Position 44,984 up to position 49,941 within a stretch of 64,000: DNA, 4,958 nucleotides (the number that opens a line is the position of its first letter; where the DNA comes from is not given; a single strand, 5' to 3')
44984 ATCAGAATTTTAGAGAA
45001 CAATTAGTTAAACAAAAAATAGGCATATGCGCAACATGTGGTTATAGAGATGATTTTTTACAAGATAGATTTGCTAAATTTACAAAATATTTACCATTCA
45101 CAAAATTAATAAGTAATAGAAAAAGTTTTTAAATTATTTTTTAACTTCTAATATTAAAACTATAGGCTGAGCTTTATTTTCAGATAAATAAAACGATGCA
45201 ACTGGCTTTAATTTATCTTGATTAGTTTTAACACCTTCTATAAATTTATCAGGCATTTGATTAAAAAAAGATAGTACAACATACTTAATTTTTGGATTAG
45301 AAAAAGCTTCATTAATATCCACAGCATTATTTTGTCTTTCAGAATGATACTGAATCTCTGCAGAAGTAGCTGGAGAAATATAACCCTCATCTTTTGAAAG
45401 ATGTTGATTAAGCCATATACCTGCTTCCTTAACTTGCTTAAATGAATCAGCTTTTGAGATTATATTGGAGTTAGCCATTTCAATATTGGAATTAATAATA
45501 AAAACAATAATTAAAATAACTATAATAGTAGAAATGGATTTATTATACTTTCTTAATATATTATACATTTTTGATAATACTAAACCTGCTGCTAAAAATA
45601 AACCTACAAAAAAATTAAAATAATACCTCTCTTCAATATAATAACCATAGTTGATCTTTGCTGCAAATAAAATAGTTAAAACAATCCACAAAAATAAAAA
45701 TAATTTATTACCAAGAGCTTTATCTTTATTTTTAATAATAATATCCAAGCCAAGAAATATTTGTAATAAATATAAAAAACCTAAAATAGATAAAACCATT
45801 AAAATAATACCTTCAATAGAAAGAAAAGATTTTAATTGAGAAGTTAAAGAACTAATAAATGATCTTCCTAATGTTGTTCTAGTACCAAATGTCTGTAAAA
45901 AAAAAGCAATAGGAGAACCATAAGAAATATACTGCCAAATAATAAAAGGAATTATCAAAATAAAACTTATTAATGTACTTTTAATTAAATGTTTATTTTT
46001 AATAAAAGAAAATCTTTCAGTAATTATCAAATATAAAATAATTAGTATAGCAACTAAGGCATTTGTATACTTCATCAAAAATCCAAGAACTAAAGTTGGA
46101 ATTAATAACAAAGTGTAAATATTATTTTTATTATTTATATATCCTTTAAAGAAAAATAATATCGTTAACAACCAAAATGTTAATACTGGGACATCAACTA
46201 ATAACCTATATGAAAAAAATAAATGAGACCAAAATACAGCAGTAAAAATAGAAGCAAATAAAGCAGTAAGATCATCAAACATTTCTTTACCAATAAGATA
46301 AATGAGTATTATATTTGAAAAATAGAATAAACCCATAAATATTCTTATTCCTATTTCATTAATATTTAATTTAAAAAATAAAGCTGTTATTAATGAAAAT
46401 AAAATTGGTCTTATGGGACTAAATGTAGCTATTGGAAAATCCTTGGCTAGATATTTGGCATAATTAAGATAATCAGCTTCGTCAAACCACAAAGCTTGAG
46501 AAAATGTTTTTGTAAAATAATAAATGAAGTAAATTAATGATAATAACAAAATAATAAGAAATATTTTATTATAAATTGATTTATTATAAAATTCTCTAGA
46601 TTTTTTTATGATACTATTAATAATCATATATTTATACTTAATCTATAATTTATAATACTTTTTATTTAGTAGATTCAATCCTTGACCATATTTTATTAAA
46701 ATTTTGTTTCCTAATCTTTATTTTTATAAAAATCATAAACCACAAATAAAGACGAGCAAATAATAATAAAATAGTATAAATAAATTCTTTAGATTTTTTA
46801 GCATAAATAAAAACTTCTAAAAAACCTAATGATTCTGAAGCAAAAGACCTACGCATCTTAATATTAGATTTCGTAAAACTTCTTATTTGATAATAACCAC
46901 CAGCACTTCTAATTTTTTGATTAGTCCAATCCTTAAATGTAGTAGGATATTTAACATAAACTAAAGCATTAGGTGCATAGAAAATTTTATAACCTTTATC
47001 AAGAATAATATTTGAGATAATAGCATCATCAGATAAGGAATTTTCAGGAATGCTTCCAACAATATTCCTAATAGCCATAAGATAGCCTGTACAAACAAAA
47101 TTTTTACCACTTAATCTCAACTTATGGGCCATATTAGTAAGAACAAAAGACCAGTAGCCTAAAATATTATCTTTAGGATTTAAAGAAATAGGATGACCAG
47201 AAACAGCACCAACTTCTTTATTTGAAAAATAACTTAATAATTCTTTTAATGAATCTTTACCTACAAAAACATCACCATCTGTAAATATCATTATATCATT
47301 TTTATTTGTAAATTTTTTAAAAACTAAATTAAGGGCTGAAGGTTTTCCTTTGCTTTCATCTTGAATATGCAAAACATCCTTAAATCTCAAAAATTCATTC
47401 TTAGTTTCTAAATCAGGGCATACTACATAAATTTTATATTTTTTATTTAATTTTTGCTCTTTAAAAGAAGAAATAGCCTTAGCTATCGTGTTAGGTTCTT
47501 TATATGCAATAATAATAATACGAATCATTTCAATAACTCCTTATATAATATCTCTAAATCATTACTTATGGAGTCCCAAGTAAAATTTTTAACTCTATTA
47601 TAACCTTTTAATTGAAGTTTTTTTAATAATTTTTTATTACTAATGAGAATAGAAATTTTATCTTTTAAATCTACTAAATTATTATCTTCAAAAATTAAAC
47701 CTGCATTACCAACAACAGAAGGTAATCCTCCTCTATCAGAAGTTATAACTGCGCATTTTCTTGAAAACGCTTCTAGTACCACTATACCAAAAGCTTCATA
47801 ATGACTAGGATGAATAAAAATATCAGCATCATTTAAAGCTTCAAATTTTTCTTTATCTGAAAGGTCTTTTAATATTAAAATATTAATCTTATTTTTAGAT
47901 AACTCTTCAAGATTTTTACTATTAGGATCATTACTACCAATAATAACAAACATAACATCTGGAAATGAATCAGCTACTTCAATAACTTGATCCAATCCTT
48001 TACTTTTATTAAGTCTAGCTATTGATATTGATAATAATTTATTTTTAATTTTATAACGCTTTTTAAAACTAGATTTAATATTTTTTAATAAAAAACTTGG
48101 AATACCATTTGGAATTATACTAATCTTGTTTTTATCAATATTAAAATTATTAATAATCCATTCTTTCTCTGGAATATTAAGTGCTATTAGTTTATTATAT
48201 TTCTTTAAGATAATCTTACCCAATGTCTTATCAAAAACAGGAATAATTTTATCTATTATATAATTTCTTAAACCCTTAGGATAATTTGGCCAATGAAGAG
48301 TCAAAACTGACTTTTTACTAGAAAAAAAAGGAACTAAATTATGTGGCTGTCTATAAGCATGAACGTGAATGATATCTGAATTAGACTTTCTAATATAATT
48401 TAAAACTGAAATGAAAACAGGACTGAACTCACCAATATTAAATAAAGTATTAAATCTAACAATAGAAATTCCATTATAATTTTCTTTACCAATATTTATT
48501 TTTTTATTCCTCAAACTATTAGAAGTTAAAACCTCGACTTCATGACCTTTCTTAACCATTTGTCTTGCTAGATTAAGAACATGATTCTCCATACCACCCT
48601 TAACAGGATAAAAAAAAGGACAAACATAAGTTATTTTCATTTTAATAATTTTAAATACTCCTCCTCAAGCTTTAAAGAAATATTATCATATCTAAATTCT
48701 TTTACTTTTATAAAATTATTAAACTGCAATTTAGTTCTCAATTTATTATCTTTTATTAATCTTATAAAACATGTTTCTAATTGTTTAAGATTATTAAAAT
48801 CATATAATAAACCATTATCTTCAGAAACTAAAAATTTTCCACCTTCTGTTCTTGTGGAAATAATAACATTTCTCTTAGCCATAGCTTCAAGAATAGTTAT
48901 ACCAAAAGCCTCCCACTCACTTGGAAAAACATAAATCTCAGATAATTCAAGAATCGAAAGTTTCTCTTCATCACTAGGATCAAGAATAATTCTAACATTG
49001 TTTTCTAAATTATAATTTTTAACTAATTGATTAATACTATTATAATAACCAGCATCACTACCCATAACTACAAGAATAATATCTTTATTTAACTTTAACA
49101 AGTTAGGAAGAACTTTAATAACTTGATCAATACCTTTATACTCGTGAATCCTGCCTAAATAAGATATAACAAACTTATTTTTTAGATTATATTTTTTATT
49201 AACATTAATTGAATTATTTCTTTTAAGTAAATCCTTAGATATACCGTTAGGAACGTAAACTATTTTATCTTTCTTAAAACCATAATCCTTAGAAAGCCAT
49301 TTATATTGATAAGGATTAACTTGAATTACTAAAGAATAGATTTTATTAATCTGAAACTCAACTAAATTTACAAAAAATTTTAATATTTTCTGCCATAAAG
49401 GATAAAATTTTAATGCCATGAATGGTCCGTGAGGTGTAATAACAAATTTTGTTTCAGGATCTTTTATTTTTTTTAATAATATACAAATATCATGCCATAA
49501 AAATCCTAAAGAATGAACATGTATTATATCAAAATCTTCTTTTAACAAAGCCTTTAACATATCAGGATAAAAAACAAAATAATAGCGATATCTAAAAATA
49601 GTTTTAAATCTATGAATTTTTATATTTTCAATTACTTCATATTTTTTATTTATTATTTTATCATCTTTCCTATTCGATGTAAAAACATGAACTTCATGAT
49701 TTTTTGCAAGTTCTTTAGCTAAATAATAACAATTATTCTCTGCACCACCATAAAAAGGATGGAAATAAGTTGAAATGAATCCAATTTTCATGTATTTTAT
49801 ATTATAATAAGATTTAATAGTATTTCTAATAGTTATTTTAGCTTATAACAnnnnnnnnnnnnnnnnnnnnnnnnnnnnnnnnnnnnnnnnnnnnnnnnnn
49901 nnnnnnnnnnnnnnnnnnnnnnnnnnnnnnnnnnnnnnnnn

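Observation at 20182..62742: A roughly 43-kb glycosylation island: AglB plus an unusually large set of GT-C membrane glycosyltransferases and glycan-tailoring enzymes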

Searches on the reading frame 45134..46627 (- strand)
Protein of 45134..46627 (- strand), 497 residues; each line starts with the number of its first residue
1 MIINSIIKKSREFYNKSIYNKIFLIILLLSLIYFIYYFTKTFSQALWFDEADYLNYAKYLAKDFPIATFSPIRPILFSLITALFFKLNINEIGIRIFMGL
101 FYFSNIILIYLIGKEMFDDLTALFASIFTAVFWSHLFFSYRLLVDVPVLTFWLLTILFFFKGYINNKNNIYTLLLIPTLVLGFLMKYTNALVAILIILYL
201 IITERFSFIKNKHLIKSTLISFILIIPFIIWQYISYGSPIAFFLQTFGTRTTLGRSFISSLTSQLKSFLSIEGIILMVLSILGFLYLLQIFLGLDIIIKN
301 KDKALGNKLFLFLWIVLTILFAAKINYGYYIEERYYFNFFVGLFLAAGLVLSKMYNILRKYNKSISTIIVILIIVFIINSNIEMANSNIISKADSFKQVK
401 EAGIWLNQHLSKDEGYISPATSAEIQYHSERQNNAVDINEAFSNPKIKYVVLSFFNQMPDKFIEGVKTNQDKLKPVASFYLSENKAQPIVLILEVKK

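Call 5: search_protein_families(library=pfam, proteins=[window:45134-46627:-], max_evalue=0.01)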
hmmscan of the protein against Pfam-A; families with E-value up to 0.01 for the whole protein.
window:45134-46627:- (497 aa): 1 family
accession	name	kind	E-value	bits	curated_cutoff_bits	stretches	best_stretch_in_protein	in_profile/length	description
PF13231.12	PMT_2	-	1.6e-20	74.4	26.1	1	73-231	2-160/160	Dolichyl-phosphate-mannose-protein mannosyltransferase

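Call 15: search_protein_families(library=ncbifam, proteins=[window:45134-46627:-], max_evalue=0.1)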
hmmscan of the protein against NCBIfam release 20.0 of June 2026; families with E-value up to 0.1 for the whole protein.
window:45134-46627:- (497 aa): 1 family
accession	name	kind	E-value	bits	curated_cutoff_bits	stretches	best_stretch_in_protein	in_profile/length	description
NF047440.1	LA3751_2_3_fam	subfamily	4.6e-09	35.6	200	1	74-386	82-387/460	LA_3751/LA_3752 family putative glycosyltransferase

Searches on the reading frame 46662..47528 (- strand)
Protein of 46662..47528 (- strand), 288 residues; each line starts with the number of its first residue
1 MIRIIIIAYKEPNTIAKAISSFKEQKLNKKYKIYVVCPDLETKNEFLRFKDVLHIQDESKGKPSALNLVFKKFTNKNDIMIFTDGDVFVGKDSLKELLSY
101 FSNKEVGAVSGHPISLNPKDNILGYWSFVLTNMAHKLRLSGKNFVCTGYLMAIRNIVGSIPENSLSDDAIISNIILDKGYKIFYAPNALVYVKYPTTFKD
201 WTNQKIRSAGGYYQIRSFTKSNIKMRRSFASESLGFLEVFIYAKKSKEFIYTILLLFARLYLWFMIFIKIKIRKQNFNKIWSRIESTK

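Call 5: search_protein_families(library=pfam, proteins=[window:46662-47528:-], max_evalue=0.01)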
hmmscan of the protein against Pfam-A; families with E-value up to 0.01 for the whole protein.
window:46662-47528:- (288 aa): 4 families
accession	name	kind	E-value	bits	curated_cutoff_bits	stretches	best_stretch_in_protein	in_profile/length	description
PF13641.12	Glyco_tranf_2_3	-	2.9e-14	54.1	27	1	4-210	5-229/230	Glycosyltransferase like family 2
PF13632.12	Glyco_trans_2_3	-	3.6e-13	50.2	27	1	81-264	3-195/198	Glycosyl transferase family group 2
PF00535.33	Glycos_transf_2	-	4.8e-11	43.3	23.3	1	4-154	2-160/168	Glycosyl transferase family 2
PF13506.12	Glyco_transf_21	-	5.3e-07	29.7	21.7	1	66-204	20-168/174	Glycosyl transferase family 21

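Call 32: search_protein_families(library=ncbifam, proteins=[window:46662-47528:-], max_evalue=0.001)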
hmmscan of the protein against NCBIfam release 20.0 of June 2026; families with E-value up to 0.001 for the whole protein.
window:46662-47528:- (288 aa): 5 families
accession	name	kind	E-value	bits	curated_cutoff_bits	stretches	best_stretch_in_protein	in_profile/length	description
TIGR03937.1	PgaC_IcaA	equivalog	2.9e-14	52.9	422.3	1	2-261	47-314/407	poly-beta-1,6-N-acetyl-D-glucosamine synthase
TIGR03965.1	mycofact_glyco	equivalog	6.3e-06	25.3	280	1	57-206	137-294/467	mycofactocin biosynthesis glycosyltransferase MftF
TIGR04242.1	nodulat_NodC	equivalog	9.1e-06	24.9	550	0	4-122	52-177/395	chitooligosaccharide synthase NodC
NF041173.1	Sug_nt_acttase_Thmprot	equivalog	6.5e-05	22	600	1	16-113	35-132/405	bifunctional sugar-1-phosphate nucleotidylyltransferase/acetyltransferase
TIGR03472.1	HpnI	equivalog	0.00069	18.6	310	0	74-200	124-260/373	bacteriohopanetetrol glucosamine biosynthesis glycosyltransferase HpnI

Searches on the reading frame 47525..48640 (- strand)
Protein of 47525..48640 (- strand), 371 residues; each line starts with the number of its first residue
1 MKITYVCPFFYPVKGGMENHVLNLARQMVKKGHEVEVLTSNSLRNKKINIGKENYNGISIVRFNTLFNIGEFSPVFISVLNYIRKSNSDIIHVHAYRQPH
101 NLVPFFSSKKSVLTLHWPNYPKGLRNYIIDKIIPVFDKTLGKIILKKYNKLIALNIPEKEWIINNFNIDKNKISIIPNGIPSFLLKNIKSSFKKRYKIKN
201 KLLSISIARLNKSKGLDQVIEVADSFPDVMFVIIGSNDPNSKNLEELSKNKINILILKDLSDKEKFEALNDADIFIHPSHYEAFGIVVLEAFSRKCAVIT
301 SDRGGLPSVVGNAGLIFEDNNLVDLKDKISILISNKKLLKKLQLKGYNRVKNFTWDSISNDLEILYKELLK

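Call 5: search_protein_families(library=pfam, proteins=[window:47525-48640:-], max_evalue=0.01)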
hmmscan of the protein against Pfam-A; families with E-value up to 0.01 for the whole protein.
window:47525-48640:- (371 aa): 7 families
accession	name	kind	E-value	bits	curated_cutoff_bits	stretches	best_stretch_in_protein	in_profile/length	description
PF00534.26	Glycos_transf_1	-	9.7e-32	110.3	26.4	1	192-348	6-171/172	Glycosyl transferases group 1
PF13439.12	Glyco_transf_4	-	9.9e-22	78.2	28.5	1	15-180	2-166/170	Glycosyltransferase Family 4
PF13692.12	Glyco_trans_1_4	-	5.3e-20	72.6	27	1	206-335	6-142/142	Glycosyl transferases group 1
PF13579.12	Glyco_trans_4_4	-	2.9e-07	31.4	29.7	1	15-179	1-158/158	Glycosyl transferase 4-like domain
PF20706.3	GT4-conflict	-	1.9e-06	27.6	26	1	216-310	214-320/385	Family 4 Glycosyltransferase in conflict systems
PF13477.12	Glyco_trans_4_2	-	5.6e-06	27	23.4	1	18-96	10-83/139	Glycosyl transferase 4-like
PF13524.12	Glyco_trans_1_2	-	1.1e-05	25.8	25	1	221-357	7-137/144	Glycosyl transferase-like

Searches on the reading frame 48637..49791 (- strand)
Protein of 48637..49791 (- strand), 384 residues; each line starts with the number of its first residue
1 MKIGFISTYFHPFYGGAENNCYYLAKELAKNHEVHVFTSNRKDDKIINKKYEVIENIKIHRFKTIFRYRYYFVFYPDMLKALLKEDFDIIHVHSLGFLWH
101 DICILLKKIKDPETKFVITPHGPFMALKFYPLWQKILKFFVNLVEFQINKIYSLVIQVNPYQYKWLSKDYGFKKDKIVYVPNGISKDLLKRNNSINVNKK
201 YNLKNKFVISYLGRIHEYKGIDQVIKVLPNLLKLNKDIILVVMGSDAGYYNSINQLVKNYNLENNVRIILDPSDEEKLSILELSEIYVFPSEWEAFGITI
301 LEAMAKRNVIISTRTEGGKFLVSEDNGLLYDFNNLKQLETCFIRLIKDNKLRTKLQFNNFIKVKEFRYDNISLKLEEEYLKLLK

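Call 5: search_protein_families(library=pfam, proteins=[window:48637-49791:-], max_evalue=0.01)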
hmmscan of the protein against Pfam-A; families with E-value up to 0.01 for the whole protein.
window:48637-49791:- (384 aa): 6 families
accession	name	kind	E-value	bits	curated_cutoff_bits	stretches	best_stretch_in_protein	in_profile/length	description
PF00534.26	Glycos_transf_1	-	6.8e-31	107.5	26.4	1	199-356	7-166/172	Glycosyl transferases group 1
PF13439.12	Glyco_transf_4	-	2.3e-27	96.5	28.5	1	14-185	1-167/170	Glycosyltransferase Family 4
PF13692.12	Glyco_trans_1_4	-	1.4e-19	71.2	27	1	207-348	2-142/142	Glycosyl transferases group 1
PF13579.12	Glyco_trans_4_4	-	6.3e-10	40.1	29.7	1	15-183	1-158/158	Glycosyl transferase 4-like domain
PF13477.12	Glyco_trans_4_2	-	1.1e-05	26.1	23.4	1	24-151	16-132/139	Glycosyl transferase 4-like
PF20706.3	GT4-conflict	-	1.5e-05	24.6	26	1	204-307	195-305/385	Family 4 Glycosyltransferase in conflict systems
